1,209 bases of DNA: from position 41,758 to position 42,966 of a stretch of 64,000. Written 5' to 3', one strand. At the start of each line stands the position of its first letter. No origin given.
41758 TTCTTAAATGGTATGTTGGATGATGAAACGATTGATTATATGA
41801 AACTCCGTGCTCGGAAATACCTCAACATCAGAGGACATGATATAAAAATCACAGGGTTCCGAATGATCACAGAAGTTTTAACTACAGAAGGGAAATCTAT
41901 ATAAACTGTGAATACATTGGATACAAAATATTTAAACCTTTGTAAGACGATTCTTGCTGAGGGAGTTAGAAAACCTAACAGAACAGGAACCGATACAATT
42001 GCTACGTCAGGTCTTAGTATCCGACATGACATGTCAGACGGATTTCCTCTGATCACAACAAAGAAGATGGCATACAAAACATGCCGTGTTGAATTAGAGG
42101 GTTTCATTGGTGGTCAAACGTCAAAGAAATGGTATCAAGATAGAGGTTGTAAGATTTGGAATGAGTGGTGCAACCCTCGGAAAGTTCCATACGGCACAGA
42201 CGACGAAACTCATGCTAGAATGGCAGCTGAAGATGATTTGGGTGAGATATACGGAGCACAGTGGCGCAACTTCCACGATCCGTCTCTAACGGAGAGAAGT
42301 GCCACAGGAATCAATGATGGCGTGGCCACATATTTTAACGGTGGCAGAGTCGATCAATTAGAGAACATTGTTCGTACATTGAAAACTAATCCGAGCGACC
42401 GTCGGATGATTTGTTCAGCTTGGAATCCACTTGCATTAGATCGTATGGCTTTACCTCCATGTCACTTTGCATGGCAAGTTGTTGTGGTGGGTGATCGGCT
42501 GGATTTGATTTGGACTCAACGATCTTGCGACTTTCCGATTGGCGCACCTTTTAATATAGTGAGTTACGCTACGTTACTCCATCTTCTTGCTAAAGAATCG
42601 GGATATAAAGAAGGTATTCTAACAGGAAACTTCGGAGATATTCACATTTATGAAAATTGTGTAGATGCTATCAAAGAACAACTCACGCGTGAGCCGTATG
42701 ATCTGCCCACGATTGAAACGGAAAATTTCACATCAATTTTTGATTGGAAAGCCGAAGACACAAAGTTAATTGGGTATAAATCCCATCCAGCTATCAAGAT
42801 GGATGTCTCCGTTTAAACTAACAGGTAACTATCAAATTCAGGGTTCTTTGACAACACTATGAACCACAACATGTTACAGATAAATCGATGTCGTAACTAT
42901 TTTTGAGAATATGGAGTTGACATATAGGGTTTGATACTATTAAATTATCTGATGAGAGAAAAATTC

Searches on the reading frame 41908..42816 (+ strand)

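Call 15: search_protein_families(library=pfam, max_evalue=0.001, proteins=[window:41908-42816:+])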
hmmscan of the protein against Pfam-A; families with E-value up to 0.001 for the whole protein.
window:41908-42816:+ (302 aa): 1 family
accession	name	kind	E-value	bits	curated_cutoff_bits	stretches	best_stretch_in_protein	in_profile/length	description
PF00303.24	Thymidylat_synt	-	2.9e-91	305.7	24.3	1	7-302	2-266/266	Thymidylate synthase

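Call 90: search_protein_families(library=ncbifam, max_evalue=0.001, proteins=[window:41908-42813:+])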
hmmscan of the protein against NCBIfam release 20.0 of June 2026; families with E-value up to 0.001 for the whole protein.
window:41908-42813:+ (302 aa): 8 families
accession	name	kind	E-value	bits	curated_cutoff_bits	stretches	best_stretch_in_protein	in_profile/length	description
NF002497.0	PRK01827.1-3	equivalog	9.9e-83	277.5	327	1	6-302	2-264/264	thymidylate synthase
NF002496.0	PRK01827.1-2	equivalog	4.8e-78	262.4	325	2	109-302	142-318/318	thymidylate synthase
TIGR03284.1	thym_sym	equivalog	1.4e-76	257.5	108.35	1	7-302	2-296/296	thymidylate synthase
NF002499.0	PRK01827.1-5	equivalog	3.7e-66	223.1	405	1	7-302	3-264/264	thymidylate synthase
NF010393.0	PRK13821.1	equivalog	2.3e-57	194.4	576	1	7-272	3-281/323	thymidylate synthase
NF002495.0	PRK01827.1-1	equivalog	6.9e-43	147.2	327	1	1-302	1-279/279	thymidylate synthase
NF002498.0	PRK01827.1-4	equivalog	2.5e-42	145.2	427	1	7-302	3-283/283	thymidylate synthase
TIGR03283.1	thy_syn_methano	equivalog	5.6e-13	48.9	174.55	1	116-251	84-197/201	thymidylate synthase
